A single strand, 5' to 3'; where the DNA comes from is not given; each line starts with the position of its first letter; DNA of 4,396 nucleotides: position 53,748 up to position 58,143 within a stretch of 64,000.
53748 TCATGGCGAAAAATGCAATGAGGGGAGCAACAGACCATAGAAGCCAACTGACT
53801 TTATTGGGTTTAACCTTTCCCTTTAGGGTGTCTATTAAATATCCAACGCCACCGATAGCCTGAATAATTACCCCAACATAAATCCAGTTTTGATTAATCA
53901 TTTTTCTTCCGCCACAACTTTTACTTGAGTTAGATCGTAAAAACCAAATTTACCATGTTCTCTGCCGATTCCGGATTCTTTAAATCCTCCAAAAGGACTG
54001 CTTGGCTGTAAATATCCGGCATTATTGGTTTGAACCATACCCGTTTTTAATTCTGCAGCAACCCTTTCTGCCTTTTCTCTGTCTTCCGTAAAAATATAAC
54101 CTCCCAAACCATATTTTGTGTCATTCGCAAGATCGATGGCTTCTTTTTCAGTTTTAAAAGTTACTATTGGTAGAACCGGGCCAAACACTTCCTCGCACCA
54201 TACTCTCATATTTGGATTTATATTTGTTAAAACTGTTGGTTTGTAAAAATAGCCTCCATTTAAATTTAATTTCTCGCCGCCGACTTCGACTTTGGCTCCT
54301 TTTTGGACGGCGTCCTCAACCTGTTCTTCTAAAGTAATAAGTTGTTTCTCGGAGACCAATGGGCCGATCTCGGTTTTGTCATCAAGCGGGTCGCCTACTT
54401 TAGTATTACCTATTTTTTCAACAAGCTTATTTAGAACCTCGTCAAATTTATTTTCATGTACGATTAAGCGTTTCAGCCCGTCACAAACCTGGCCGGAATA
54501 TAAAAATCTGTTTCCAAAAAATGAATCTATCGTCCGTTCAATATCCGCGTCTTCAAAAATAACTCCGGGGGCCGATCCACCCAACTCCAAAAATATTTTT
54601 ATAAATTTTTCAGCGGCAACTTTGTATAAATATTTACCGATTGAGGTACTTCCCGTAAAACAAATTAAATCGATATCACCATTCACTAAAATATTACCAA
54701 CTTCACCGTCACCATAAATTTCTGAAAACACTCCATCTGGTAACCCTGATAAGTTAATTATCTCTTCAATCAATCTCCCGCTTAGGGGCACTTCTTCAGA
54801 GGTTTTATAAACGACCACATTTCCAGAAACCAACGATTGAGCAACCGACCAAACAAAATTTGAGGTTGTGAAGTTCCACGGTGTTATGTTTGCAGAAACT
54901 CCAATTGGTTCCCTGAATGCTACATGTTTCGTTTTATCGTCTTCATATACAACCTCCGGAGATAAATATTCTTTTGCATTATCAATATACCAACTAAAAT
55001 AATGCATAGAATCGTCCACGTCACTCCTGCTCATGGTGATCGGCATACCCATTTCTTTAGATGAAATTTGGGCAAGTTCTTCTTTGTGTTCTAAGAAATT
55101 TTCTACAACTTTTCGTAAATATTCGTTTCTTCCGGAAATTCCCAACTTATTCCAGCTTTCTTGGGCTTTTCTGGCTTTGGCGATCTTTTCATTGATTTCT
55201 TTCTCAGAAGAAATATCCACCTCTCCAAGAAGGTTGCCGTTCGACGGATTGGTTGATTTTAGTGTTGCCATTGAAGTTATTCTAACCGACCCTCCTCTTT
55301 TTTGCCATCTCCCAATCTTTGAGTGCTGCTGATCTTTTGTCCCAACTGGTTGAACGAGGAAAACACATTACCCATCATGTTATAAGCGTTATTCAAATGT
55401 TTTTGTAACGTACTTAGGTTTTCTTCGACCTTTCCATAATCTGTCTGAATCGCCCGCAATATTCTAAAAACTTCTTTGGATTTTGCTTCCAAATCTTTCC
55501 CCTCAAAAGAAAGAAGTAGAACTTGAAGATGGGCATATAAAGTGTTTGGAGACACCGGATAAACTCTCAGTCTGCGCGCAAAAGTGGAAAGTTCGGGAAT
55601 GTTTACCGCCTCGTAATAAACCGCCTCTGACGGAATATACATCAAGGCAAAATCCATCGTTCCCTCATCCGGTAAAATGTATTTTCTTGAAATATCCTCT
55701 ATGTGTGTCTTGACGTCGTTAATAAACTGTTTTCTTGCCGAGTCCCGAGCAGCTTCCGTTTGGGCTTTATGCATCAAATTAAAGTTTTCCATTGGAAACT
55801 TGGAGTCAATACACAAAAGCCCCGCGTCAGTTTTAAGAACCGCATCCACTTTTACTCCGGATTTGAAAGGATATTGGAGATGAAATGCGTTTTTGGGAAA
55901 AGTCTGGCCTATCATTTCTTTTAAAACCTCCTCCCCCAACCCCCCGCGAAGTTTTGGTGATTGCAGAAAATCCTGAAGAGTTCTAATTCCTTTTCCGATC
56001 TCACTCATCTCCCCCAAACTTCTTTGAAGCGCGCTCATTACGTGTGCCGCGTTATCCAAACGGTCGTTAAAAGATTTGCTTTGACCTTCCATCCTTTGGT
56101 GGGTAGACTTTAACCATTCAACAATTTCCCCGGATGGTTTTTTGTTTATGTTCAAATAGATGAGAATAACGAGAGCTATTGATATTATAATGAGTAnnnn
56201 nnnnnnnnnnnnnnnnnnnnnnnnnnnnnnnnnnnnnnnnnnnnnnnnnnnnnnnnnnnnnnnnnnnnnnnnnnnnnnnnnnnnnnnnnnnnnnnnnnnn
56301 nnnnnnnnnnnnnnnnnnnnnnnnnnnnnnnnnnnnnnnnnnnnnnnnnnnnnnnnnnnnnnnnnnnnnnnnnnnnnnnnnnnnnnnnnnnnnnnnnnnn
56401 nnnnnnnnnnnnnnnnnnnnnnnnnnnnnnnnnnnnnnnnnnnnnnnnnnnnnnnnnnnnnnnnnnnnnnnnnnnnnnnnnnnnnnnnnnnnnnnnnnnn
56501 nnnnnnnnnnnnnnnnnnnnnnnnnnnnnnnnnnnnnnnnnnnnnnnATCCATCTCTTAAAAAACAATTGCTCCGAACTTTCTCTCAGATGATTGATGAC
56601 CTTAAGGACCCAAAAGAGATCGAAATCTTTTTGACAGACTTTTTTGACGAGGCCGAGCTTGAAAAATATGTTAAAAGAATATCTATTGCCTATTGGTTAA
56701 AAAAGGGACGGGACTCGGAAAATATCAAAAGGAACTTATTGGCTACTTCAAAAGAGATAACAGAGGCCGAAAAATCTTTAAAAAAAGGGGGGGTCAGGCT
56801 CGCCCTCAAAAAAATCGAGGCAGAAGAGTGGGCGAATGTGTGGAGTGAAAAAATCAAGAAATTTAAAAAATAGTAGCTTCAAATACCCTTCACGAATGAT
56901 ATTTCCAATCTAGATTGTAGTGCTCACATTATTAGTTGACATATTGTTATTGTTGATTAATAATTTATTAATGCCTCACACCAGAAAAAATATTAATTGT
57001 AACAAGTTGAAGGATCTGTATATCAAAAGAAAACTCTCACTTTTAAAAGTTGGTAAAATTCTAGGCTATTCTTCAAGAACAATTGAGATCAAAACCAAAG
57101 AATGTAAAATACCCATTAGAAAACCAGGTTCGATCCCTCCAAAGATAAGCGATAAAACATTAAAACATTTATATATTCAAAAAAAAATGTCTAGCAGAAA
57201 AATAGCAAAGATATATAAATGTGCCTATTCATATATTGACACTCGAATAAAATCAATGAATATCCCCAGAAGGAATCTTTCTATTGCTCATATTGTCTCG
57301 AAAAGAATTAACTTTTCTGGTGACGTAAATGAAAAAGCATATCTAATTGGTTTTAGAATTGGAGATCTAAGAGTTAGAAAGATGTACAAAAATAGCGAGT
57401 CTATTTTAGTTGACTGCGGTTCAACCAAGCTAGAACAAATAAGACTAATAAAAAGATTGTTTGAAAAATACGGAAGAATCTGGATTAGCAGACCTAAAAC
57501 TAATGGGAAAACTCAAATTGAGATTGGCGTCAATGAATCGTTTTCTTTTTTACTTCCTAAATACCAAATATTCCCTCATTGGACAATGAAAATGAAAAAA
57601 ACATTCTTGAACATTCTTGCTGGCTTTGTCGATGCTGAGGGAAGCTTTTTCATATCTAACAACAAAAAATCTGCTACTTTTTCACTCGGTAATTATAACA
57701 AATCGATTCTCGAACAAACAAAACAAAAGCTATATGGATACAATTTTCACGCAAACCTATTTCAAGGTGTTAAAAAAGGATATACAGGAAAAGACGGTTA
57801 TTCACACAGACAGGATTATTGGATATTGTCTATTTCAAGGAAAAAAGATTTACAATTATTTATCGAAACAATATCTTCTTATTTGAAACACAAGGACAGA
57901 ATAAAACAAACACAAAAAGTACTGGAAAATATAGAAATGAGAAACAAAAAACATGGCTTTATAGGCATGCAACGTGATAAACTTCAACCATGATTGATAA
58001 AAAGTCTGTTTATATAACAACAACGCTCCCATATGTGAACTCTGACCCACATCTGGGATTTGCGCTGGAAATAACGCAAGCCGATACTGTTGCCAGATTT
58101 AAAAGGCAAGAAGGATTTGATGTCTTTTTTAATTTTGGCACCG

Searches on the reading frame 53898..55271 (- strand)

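Call 67: search_protein_families(library=pfam, proteins=[window:53898-55271:-], max_evalue=0.0001)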
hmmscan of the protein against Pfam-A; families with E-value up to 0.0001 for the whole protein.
window:53898-55271:- (457 aa): 1 family
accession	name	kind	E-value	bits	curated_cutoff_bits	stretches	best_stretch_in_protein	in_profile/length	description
PF00171.27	Aldedh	-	1.5e-144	482.4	23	1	3-453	8-461/461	Aldehyde dehydrogenase family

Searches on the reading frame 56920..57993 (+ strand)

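Call 67: search_protein_families(library=pfam, proteins=[window:56920-57993:+], max_evalue=0.0001)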
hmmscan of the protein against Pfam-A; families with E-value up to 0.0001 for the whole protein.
window:56920-57993:+ (357 aa): 2 families
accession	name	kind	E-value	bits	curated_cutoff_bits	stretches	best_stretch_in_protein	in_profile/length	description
PF14528.11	LAGLIDADG_3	-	3.4e-08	34.1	22.5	1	231-318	5-81/82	LAGLIDADG-like domain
PF00961.24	LAGLIDADG_1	-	1.1e-05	26.7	23.1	1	233-327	1-91/102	LAGLIDADG endonuclease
